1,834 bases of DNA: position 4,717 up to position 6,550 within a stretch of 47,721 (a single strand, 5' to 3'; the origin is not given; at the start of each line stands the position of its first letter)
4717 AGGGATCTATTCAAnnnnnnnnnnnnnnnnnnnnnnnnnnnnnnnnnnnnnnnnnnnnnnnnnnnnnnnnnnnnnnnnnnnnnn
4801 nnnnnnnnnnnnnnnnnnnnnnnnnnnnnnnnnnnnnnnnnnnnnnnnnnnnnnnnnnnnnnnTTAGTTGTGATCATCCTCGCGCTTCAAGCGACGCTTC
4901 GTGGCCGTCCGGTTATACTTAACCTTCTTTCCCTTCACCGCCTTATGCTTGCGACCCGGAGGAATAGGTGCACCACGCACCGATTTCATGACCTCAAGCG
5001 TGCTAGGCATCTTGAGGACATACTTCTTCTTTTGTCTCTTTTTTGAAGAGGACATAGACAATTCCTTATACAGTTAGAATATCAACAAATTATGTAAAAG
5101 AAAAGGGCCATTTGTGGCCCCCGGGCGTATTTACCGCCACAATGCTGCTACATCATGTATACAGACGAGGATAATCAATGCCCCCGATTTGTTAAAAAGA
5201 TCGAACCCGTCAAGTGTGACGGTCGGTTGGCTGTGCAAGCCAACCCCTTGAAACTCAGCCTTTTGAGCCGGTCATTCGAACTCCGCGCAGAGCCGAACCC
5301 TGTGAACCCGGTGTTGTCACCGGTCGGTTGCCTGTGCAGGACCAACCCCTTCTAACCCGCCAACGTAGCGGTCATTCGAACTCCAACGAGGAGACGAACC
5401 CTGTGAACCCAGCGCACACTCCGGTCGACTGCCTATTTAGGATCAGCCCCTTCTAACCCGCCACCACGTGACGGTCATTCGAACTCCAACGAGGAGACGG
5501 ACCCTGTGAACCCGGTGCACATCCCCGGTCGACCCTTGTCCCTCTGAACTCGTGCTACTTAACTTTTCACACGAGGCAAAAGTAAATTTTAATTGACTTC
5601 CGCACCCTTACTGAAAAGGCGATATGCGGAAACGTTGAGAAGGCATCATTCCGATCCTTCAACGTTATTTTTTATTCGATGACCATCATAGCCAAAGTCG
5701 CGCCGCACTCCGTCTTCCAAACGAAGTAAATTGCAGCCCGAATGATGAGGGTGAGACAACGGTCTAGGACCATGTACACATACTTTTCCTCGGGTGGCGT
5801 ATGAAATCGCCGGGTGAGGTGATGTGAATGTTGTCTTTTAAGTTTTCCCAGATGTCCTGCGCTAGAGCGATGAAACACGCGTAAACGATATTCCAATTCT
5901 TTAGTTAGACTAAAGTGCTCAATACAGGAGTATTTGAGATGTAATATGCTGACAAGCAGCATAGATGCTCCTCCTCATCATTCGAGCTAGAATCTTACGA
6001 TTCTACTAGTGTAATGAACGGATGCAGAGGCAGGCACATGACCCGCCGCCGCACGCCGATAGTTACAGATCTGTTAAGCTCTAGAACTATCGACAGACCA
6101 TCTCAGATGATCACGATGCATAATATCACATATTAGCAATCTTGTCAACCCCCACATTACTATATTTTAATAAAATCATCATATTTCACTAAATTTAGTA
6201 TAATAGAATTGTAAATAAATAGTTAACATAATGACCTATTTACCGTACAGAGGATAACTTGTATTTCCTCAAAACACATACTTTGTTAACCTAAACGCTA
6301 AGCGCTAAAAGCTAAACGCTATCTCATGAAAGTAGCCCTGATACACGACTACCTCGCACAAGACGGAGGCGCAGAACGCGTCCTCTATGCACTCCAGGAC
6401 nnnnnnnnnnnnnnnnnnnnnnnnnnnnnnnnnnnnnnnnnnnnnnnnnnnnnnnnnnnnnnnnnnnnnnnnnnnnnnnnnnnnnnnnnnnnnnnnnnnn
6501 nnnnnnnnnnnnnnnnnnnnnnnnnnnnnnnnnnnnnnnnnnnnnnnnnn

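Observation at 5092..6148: Promoter-to-terminator ~1 kb GC-rich unit with three tandem 101-nt three-hairpin modules: candidate novel large structured RNA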

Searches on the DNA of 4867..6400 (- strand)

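Call 4: search_rna_families(source=window, start=4900, end=6400, threshold=evalue, max_evalue=10, show_alignments=4)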
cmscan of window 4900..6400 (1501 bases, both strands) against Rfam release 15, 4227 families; matches with E-value up to 10: 4.
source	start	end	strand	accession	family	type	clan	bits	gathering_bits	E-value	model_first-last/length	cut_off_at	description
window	5626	5695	+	RF00318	snoZ175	Gene; snRNA; snoRNA; CD-box;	-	19.9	43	5.9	1-81/81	no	Small nucleolar RNA Z175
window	5813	5947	-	RF02753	ES173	Gene; sRNA;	-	17.8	90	2.7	1-64/64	no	ES173 sRNA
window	6213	6272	+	RF01461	rli24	Gene; sRNA;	-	16.5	100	5.1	26-83/158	no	Listeria sRNA rli22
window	6187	6357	-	RF02189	ST7-OT4_3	Gene; lncRNA;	-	12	50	5.3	125-302/302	no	ST7 overlapping transcript 4 conserved region 3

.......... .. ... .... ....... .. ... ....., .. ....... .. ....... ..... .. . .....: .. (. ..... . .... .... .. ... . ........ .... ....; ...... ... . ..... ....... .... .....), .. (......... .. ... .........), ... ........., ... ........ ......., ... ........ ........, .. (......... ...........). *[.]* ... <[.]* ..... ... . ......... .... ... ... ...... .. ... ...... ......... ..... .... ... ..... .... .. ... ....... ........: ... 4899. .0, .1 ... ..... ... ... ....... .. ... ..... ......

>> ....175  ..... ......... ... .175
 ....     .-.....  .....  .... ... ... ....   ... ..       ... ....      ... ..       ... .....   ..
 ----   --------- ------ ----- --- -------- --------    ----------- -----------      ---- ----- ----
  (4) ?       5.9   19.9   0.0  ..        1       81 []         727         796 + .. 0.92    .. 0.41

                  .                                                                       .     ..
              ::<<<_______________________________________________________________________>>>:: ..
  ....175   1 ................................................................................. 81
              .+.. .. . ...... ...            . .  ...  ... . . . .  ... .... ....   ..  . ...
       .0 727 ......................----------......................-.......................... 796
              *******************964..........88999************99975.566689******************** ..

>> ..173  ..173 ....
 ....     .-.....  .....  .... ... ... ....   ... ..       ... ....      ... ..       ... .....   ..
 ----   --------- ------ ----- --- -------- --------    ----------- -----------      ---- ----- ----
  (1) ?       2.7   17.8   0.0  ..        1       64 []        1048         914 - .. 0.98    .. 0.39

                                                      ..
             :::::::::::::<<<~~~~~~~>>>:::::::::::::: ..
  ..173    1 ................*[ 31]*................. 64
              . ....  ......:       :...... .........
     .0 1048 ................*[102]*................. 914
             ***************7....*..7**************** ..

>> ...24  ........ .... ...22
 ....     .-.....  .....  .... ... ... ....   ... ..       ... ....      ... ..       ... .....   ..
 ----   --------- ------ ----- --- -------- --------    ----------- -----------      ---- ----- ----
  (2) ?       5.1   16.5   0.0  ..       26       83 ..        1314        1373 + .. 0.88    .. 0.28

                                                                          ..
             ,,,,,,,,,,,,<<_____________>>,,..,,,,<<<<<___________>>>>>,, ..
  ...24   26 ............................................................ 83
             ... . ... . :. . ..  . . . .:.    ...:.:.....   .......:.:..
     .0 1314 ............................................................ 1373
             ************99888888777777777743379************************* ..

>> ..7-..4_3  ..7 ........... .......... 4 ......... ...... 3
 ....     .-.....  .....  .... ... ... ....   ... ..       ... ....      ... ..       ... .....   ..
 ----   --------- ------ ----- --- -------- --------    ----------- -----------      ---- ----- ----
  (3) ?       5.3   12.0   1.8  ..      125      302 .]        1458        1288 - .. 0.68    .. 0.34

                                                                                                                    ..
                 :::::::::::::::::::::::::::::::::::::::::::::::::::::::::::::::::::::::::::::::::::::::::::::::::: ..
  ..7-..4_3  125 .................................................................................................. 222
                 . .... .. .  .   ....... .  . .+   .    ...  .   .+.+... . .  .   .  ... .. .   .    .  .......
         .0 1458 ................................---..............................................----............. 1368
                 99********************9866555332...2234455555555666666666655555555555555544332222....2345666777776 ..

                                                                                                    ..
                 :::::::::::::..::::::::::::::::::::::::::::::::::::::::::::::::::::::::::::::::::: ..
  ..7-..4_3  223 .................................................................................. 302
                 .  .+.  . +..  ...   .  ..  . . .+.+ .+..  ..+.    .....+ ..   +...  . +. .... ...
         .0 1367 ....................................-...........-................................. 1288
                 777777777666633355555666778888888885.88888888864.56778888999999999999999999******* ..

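Call 75: search_rna_families(sources=[L022, L021, L020, L017], threshold=evalue, max_evalue=1)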
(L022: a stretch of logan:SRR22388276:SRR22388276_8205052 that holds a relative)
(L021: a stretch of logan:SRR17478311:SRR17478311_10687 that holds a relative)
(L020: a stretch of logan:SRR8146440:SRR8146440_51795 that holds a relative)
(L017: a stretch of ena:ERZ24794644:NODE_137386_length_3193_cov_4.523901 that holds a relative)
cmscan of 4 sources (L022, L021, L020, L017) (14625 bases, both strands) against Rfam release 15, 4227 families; matches with E-value up to 1: 6.
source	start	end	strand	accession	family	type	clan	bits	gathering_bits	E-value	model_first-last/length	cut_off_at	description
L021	5789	6221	-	RF00010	RNaseP_bact_a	Gene; ribozyme;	CL00002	176.3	100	7.1e-56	1-367/367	no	Bacterial RNase P class A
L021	5756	5824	-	RF01859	Phe_leader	Cis-reg; leader;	-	28.3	55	0.32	1-125/125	no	Phenylalanine leader peptide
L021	5719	5786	+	RF02083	OrzO-P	Gene; antitoxin;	-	28.1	60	0.55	1-76/76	no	OrzO-P RNA antitoxin family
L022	146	208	+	RF00456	mir-34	Gene; miRNA;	CL00087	24.6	53.4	0.11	1-72/72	no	mir-34 microRNA precursor family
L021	5755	5837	-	RF00506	Thr_leader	Cis-reg; leader;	-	24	55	0.78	1-118/118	no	Threonine operon leader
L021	5748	5860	-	RF00619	U6atac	Gene; snRNA; splicing;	CL00009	18.1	33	0.82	1-126/126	no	U6atac minor spliceosomal RNA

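Call 81: build_rna_model(alignment_id=A9, structure=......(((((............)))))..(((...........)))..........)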
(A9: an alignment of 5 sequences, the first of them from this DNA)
Model R1 built from alignment A9 (5 sequences, 57 columns); structure: as given.
model positions 57; base pairs 8; branch points 1; effective number of sequences 5; information 0.763 bits per position. Calibrated on 0.2 Mb of random sequence (short: E-values are rough).
structure used (alignment columns):
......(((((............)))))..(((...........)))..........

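Call 82: search_with_rna_model(model_id=R1, sources=[window, L002, L005, L009, L017, L020, L021, L022, L008, L024, L023, L001, L012], max_evalue=1, make_alignment=true)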
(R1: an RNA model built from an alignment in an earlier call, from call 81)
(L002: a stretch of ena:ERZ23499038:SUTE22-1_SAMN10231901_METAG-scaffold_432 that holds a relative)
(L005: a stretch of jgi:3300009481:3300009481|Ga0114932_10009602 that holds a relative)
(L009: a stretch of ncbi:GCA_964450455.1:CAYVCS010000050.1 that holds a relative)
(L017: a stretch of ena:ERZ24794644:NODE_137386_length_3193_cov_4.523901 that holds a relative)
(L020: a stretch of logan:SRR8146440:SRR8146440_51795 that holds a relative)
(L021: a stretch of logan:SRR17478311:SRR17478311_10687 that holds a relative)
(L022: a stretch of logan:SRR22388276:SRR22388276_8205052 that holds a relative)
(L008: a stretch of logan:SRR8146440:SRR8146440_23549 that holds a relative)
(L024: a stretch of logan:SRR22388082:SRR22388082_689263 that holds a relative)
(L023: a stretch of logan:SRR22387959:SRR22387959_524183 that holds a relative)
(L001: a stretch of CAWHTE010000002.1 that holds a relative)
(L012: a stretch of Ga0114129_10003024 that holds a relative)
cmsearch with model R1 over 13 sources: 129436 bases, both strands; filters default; matches with E-value up to 1: 16.
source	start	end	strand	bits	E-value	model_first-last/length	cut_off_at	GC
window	5399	5454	-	57.6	1.9e-17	1-57/57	no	0.59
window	5298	5353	-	57.5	2e-17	1-57/57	no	0.62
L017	911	967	+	57.4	2.3e-17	1-57/57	no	0.56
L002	5189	5243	-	51.2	3.5e-15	1-57/57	no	0.51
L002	5096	5149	-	50.4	6.4e-15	1-57/57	no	0.54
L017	651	703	+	32.1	1.6e-08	1-57/57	no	0.49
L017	830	881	+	30.9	4.5e-08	1-57/57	no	0.54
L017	737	797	+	28.9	2.3e-07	1-57/57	no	0.51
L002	5045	5081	-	25.4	3.6e-06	1-57/57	no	0.46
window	5202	5251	-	25.2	4.5e-06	1-57/57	no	0.6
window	5502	5546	-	24.4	8.3e-06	1-57/57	no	0.67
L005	3980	4051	-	19.2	0.00054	1-57/57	no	0.56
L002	4852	4899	-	18.1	0.0014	1-57/57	no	0.56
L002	5290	5343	-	11.9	0.19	1-57/57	no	0.59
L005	945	994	-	10.3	0.73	1-57/57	no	0.48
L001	2840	2856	+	10.1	0.87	1-57/57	no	0.59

Alignment A10: 16 matches aligned to the model, 105 columns, each read 5' to 3' on its own strand. Consensus structure (alignment columns), stored with it:
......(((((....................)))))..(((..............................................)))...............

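Call 90: search_dna_similar(query=window:5092-6148:-, collection=phages, mode=distant, max_evalue=0.01)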
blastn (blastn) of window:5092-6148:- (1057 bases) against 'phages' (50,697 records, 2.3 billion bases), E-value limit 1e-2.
No match.
